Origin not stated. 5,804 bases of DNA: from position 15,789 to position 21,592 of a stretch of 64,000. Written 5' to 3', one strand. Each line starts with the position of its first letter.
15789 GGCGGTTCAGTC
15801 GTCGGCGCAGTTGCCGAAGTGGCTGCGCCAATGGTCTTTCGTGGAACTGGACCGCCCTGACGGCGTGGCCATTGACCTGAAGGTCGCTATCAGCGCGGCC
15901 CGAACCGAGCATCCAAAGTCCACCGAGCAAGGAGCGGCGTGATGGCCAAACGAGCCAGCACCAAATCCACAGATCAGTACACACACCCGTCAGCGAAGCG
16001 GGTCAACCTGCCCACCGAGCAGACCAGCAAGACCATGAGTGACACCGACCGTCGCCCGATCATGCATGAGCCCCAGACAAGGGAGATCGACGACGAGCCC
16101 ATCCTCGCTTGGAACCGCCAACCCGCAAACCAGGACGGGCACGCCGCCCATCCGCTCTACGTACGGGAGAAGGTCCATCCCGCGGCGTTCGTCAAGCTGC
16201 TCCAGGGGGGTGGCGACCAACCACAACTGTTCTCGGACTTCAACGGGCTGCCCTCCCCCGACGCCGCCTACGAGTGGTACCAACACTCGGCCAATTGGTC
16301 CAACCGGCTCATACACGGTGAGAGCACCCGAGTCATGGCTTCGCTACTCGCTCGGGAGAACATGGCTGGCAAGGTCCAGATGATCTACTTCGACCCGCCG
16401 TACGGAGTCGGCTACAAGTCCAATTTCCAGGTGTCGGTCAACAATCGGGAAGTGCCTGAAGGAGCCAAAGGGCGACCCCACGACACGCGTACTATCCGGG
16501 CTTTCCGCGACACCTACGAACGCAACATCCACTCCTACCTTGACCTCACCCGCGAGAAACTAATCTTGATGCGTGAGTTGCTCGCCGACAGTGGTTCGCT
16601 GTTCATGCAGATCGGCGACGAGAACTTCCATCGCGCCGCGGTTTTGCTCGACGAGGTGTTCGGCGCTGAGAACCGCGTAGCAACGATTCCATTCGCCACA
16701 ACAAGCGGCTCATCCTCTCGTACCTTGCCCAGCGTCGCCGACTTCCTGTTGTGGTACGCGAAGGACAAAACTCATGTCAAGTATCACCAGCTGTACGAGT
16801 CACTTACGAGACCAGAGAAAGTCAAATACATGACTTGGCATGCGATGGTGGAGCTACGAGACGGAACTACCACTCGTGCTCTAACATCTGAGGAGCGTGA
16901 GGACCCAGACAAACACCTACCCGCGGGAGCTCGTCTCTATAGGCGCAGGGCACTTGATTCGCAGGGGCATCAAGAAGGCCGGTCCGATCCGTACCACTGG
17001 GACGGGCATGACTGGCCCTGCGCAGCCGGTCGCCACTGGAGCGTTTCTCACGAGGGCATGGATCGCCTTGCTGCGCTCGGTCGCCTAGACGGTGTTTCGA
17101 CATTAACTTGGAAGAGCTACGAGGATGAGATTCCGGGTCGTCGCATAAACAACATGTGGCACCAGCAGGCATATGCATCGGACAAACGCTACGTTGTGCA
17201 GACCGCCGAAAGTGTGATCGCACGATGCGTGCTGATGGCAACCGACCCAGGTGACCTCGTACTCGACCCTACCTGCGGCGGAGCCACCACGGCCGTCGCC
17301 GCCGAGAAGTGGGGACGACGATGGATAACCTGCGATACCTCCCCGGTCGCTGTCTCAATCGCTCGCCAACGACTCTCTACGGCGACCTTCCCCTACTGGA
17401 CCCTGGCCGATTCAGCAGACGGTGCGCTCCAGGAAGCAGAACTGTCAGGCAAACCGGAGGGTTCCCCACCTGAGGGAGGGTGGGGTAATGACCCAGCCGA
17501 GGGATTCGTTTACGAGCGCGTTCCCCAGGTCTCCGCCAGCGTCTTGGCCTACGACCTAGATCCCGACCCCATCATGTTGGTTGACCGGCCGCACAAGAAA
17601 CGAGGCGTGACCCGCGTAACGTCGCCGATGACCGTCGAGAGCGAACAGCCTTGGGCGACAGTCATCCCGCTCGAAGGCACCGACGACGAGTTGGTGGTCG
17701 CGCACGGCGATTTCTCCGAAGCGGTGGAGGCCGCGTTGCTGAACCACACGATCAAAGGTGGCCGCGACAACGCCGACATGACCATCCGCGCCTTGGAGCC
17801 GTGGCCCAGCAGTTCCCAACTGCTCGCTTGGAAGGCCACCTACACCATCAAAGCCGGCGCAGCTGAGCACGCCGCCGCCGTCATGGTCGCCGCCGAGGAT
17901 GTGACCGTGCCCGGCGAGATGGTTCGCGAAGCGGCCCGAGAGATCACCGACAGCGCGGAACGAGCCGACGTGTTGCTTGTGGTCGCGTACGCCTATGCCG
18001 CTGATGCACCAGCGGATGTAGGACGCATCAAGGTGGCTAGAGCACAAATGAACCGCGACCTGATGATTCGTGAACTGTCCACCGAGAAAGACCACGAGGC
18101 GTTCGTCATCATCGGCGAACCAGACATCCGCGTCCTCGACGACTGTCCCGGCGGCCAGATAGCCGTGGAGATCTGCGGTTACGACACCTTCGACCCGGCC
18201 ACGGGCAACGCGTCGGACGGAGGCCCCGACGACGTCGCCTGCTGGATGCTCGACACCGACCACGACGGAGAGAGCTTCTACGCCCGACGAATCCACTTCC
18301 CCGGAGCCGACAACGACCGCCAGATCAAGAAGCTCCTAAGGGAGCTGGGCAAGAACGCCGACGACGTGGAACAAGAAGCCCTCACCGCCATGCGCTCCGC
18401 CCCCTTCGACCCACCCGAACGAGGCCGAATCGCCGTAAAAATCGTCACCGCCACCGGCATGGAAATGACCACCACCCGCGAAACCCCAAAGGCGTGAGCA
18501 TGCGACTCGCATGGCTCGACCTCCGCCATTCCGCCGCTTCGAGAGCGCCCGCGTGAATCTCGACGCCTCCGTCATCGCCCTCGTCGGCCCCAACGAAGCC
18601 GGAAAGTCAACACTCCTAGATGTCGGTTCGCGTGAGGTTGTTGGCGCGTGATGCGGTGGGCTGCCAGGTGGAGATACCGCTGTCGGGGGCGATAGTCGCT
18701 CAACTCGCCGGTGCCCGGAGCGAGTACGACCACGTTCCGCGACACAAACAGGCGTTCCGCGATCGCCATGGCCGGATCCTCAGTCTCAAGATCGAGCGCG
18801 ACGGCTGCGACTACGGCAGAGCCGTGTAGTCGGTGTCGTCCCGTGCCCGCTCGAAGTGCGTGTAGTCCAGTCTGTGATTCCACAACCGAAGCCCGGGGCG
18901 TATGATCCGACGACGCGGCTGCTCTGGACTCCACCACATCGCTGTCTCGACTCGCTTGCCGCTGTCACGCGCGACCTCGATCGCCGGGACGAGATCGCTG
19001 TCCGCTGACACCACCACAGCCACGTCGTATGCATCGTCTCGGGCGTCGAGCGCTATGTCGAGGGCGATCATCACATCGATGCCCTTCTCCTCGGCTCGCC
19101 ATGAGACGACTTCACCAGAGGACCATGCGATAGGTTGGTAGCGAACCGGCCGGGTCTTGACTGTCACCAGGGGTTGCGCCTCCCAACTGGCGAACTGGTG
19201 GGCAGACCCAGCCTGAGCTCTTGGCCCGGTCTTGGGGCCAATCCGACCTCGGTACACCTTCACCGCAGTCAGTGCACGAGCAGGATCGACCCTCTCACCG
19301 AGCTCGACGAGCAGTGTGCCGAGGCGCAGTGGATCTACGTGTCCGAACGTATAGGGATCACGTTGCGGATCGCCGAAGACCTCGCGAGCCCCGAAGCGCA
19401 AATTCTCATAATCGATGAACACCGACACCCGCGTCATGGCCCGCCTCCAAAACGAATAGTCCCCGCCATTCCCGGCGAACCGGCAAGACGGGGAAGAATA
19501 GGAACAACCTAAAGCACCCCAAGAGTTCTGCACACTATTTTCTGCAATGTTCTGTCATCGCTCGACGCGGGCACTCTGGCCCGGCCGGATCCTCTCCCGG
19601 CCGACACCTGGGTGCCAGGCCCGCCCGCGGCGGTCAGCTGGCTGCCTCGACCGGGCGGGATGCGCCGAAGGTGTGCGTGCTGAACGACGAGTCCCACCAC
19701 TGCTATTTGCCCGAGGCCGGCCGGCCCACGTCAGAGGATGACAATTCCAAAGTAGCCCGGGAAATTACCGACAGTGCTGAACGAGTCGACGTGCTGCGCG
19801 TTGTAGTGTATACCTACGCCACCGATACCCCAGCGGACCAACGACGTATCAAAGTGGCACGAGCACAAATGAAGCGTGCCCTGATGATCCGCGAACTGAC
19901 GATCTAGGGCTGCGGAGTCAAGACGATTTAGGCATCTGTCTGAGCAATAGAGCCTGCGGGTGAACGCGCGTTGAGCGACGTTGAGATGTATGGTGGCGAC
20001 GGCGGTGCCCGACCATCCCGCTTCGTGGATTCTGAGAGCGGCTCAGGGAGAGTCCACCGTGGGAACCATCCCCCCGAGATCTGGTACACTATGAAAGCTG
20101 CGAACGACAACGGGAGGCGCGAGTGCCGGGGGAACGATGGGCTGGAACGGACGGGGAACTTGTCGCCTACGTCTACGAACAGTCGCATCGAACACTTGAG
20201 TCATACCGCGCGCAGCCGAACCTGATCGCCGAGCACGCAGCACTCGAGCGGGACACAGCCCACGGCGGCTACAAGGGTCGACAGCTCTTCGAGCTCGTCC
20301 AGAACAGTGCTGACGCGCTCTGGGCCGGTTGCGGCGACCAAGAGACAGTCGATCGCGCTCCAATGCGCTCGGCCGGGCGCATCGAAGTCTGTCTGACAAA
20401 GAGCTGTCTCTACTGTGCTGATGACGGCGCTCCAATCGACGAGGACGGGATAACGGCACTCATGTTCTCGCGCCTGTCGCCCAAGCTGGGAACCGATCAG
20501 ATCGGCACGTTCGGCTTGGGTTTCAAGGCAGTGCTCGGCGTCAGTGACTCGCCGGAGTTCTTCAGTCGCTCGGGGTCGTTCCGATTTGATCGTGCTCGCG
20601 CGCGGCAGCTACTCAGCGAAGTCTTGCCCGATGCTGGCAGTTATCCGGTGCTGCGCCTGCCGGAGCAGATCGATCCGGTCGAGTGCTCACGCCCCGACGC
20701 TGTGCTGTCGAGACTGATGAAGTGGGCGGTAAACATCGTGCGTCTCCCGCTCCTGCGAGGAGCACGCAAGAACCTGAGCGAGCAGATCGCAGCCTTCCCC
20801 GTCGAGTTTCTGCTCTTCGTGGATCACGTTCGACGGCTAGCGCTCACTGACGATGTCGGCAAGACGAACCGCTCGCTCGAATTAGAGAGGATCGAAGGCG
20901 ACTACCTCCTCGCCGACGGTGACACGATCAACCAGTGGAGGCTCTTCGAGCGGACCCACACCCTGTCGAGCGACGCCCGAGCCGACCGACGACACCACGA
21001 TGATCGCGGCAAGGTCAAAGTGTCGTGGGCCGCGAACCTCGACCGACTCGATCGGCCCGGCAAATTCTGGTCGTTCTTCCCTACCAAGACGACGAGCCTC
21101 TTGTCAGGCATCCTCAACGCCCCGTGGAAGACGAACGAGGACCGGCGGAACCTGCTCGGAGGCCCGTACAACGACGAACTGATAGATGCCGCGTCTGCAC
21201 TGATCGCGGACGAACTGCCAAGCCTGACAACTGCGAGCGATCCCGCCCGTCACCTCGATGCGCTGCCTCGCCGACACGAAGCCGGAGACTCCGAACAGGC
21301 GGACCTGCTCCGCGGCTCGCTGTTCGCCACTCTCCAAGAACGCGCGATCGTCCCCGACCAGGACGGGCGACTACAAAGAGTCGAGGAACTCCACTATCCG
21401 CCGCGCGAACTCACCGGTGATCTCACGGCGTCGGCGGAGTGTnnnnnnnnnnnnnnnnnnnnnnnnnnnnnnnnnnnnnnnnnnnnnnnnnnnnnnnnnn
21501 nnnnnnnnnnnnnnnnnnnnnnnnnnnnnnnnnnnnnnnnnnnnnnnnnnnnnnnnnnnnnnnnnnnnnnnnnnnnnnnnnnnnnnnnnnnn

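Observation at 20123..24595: Intact 1490-aa GHKL(sacsin-like)-ATPase / SF2-helicase fusion in a decaying defence island: candidate uncharacterised defence effector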

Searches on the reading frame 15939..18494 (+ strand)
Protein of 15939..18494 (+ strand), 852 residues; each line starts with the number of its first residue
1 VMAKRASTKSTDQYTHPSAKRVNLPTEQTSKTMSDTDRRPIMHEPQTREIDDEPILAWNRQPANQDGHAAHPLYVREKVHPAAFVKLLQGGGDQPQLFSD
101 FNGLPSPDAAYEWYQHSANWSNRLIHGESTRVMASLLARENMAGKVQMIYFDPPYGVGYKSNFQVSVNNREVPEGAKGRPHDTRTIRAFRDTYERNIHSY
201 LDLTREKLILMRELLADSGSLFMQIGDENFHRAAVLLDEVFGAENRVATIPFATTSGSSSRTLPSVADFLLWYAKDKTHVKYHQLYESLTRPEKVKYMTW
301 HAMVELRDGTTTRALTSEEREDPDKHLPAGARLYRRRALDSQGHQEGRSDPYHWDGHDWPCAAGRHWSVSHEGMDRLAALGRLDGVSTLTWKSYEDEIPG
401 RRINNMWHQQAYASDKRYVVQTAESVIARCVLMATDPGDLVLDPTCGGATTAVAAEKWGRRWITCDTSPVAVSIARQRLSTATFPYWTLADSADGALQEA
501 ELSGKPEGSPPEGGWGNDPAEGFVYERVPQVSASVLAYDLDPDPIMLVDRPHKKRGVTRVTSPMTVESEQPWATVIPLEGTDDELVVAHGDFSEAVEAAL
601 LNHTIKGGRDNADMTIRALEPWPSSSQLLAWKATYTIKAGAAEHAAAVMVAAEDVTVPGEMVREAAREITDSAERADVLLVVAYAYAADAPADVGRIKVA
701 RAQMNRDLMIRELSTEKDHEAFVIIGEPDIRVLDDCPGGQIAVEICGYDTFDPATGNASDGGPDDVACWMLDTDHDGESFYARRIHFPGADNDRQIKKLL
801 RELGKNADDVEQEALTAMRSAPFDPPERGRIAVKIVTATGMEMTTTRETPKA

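Call 8: search_protein_families(library=pfam, proteins=[window:15939-18494:+], max_evalue=0.01)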
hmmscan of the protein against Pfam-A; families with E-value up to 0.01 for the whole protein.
window:15939-18494:+ (852 aa): 1 family
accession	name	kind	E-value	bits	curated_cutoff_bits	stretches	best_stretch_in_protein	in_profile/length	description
PF01555.25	N6_N4_Mtase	-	1.4e-27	97.5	26.7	1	146-476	1-220/221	DNA methylase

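Call 9: search_protein_families(library=padloc, proteins=[window:15939-18494:+], max_evalue=0.001)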
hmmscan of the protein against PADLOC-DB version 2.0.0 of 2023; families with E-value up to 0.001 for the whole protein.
window:15939-18494:+ (852 aa): 41 families (the best 25 are shown)
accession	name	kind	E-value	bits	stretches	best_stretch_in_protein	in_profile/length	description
PDLC03632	MTase_III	-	1.3e-150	501.4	2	68-540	98-587/983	Type III methyltransferase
PDLC03354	MTase_II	-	4.3e-38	129.4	1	122-483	61-386/425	Type II methyltransferase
PDLC03636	MTase_III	-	7.6e-35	118.7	3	188-291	83-189/575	Type III methyltransferase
PDLC03644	MTase_III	-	1.7e-29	101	1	110-480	27-394/542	Type III methyltransferase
PDLC03300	MTase_II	-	6.6e-28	95.6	2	143-283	28-170/302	Type II methyltransferase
PDLC03633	MTase_III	-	2e-26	90.9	2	116-276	72-229/616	Type III methyltransferase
PDLC03635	MTase_III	-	7.7e-23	79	2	121-289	218-369/708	Type III methyltransferase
PDLC03371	MTase_II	-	7.2e-22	76.2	2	405-482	174-255/260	Type II methyltransferase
PDLC03634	MTase_III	-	3.4e-21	73.8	1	121-311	94-265/621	Type III methyltransferase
PDLC03339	MTase_II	-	2.1e-19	67.6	2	419-481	211-273/399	Type II methyltransferase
PDLC03638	MTase_III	-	5.1e-18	62.8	1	198-467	429-665/816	Type III methyltransferase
PDLC03641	MTase_III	-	1.2e-16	58.4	1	107-455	90-428/657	Type III methyltransferase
PDLC03738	oMTase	-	1.3e-14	51.8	1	415-481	201-267/376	orphan methyltransferase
PDLC03640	MTase_III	-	4.3e-14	49.8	1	122-249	44-164/654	Type III methyltransferase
PDLC03216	MTase_II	-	1.2e-13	48.9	1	415-482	191-258/364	Type II methyltransferase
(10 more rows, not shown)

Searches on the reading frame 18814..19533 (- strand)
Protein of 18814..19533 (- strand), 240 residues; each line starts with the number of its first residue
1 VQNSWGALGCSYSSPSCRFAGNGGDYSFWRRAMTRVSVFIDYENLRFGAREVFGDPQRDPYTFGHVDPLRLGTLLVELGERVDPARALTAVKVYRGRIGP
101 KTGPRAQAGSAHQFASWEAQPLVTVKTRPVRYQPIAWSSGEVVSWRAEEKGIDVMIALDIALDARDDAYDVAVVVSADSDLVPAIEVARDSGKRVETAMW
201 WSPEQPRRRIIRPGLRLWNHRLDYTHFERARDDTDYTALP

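Call 8: search_protein_families(library=pfam, proteins=[window:18814-19533:-], max_evalue=0.01)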
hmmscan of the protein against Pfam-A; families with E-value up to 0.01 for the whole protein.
window:18814-19533:- (240 aa): 1 family
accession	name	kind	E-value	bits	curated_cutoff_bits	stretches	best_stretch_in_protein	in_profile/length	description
PF01936.24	NYN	-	1.4e-12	48.8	24.2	1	35-198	1-123/145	NYN domain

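Call 9: search_protein_families(library=padloc, proteins=[window:18814-19533:-], max_evalue=0.001)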
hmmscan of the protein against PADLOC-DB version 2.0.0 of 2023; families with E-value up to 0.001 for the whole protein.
window:18814-19533:- (240 aa): 1 family
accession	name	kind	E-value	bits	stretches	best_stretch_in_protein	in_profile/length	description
PDLC04163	HEC-09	-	7.3e-15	53.2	1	33-199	1-153/203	-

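Call 76: search_protein_families(library=ncbifam, proteins=[window:18814-19533:-], max_evalue=1)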
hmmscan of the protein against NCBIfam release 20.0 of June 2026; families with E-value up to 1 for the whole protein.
window:18814-19533:- (240 aa): 2 families
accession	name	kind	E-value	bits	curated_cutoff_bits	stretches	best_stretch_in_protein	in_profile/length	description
NF008895.0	PRK11924.3-2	equivalog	0.0087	16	259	1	124-199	17-88/140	RNA polymerase sigma factor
TIGR00288.1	TIGR00288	hypoth_equivalog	0.26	11.1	178.45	1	151-195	88-132/160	TIGR00288 family NYN domain-containing protein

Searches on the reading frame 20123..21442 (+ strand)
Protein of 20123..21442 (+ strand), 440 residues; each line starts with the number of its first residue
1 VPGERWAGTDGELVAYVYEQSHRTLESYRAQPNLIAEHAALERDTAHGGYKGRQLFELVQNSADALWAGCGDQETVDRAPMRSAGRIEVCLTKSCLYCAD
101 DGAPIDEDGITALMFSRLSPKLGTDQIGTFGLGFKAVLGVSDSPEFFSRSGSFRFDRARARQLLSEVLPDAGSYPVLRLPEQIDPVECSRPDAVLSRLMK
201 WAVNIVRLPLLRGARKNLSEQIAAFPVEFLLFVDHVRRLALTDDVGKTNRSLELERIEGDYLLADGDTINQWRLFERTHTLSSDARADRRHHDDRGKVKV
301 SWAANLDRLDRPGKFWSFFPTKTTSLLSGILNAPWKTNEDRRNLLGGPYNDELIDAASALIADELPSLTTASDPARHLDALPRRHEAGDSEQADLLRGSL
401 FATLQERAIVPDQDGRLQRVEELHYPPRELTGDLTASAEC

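Call 102: search_dna_similar(query=window:20123-21442:+, collection=plasmids, mode=protein, max_evalue=0.00001, max_rows=25)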
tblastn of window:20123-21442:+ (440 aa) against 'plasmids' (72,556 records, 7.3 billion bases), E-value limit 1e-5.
Records with a match: 12; places in all: 12; records where one place covers at least 80% of the query: 3.
Best place of each record, by identity: <60% 12.
By first word of the organism name: Rhizobium 2; Hymenobacter 2; Arthrobacter 1; Salinigranum 1; Nonomuraea 1; Haematobacter 1; Agrobacterium 1; Burkholderia 1; Methylorubrum 1; Desulfosarcina 1.
By predicted mobility (MOB-suite, as given by PLSDB): non-mobilizable 8; mobilizable 3; conjugative 1.
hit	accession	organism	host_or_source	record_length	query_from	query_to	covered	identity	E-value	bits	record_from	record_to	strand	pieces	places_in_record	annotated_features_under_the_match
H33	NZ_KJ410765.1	Arthrobacter sp. 68b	-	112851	1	427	97%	38.8%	2e-74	260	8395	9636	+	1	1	hypothetical protein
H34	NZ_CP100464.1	Salinigranum marinum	cell culture,Saline soil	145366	6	365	82%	24.9%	3e-8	64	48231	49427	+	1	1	ATP-binding protein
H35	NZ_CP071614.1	Rhizobium bangladeshense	lentil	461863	55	440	88%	22.6%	2e-6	58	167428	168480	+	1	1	hypothetical protein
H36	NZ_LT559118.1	Nonomuraea gerenzanensis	-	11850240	24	355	75%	26.2%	3e-8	64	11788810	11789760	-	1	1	none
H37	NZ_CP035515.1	Haematobacter massiliensis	single cell,human skin swab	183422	16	321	70%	26.9%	3e-12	77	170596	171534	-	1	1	hypothetical protein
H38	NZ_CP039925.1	Agrobacterium tumefaciens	-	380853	4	321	72%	25.4%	1e-10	71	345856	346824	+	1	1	DUF3883 domain-containing protein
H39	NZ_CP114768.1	Hymenobacter canadensis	whole organism,lake water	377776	42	344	69%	25.2%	7e-6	56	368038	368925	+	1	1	DUF3883 domain-containing protein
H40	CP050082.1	Rhizobium leguminosarum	Trifolium pratense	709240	25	258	53%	28.1%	2e-7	61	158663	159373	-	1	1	DUF3883 domain-containing protein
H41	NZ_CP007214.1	Burkholderia plantarii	-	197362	25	258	53%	27.3%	2e-7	61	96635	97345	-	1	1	DUF3883 domain-containing protein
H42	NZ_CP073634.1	Methylorubrum extorquens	cell culture,Oil-contaminated soil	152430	8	144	31%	39.6%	2e-11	74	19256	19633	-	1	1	DUF3883 domain-containing protein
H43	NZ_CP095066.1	Hymenobacter volaticus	single cell,air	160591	25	145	28%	40.2%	5e-10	69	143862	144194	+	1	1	hypothetical protein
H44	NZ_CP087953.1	Desulfosarcina sp. BuS5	-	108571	9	145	31%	31.9%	3e-7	61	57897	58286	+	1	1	hypothetical protein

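Call 103: get_annotated_region(hit=H33, flank=8000)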
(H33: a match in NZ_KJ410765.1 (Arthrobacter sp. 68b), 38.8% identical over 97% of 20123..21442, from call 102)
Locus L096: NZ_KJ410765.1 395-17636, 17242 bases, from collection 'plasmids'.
description: Arthrobacter sp. 68b plasmid p2MP, complete sequence
organism: Arthrobacter sp. 68b (NCBI taxid 311808)
taxonomy: Bacteria; Actinomycetota; Actinomycetes; Micrococcales; Micrococcaceae; Arthrobacter; Arthrobacter sp. 68b
host: -; source: -; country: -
typing (MOB-suite, as given by PLSDB): mobilizable; replicon rep_cluster_1670; relaxase MOBP
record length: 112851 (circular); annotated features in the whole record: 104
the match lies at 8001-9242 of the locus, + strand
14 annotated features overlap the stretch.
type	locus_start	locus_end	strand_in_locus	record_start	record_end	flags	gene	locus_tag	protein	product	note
CDS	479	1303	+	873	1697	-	-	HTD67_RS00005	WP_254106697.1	AAA family ATPase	-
CDS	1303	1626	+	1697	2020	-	-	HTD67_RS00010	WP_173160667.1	hypothetical protein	-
CDS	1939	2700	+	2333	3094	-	-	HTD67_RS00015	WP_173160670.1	hypothetical protein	-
CDS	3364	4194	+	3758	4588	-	-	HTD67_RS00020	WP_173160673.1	hypothetical protein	-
CDS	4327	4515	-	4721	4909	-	-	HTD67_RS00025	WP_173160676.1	hypothetical protein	-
CDS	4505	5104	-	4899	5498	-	-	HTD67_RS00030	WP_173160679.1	recombinase family protein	GO:0006310 - DNA recombination [Evidence IEA]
CDS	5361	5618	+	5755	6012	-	-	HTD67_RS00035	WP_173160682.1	DUF2188 domain-containing protein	-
CDS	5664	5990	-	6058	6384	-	-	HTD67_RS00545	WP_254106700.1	universal stress protein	-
CDS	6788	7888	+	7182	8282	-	-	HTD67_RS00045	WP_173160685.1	DNA cytosine methyltransferase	GO:0006304 - DNA modification [Evidence IEA]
CDS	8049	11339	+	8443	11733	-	-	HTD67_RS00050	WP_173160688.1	hypothetical protein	-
CDS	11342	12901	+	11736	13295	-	-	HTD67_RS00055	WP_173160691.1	ATP-binding protein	-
CDS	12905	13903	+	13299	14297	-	-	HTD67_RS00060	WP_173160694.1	PD-(D/E)XK motif protein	-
CDS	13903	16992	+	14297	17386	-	-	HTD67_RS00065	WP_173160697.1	Z1 domain-containing protein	-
CDS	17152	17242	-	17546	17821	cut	-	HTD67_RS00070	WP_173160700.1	hypothetical protein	-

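Call 104: get_annotated_region(hit=H38, flank=5000)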
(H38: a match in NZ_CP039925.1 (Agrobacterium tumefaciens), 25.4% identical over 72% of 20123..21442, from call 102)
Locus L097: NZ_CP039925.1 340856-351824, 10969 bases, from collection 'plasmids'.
description: Agrobacterium tumefaciens strain CFBP7129 plasmid pAtCFBP7129b, complete sequence
organism: Agrobacterium tumefaciens (NCBI taxid 358)
taxonomy: Bacteria; Pseudomonadota; Alphaproteobacteria; Hyphomicrobiales; Rhizobiaceae; Agrobacterium; Agrobacterium tumefaciens
host: -; source: -; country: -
typing (MOB-suite, as given by PLSDB): non-mobilizable; mating-pair formation MPF_T
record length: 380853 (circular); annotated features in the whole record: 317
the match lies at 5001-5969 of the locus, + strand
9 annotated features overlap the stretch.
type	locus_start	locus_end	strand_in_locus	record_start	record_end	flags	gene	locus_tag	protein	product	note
CDS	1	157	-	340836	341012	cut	-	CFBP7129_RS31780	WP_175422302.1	hypothetical protein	-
CDS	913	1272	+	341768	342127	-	-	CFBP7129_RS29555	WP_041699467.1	type II toxin-antitoxin system RelE/ParE family toxin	-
CDS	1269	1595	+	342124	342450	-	-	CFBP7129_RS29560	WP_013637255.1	XRE family transcriptional regulator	-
CDS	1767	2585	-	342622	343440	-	-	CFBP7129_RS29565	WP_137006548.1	DUF429 domain-containing protein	-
CDS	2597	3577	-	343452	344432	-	-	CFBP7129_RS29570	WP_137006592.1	3'-5' exonuclease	-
CDS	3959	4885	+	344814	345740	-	-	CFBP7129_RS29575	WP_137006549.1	hypothetical protein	-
CDS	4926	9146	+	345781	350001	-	-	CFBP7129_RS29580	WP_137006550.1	DUF3883 domain-containing protein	-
CDS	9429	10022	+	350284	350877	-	-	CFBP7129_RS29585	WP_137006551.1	DUF6088 family protein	-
CDS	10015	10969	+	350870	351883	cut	-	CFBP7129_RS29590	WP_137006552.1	nucleotidyl transferase AbiEii/AbiGii toxin family protein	-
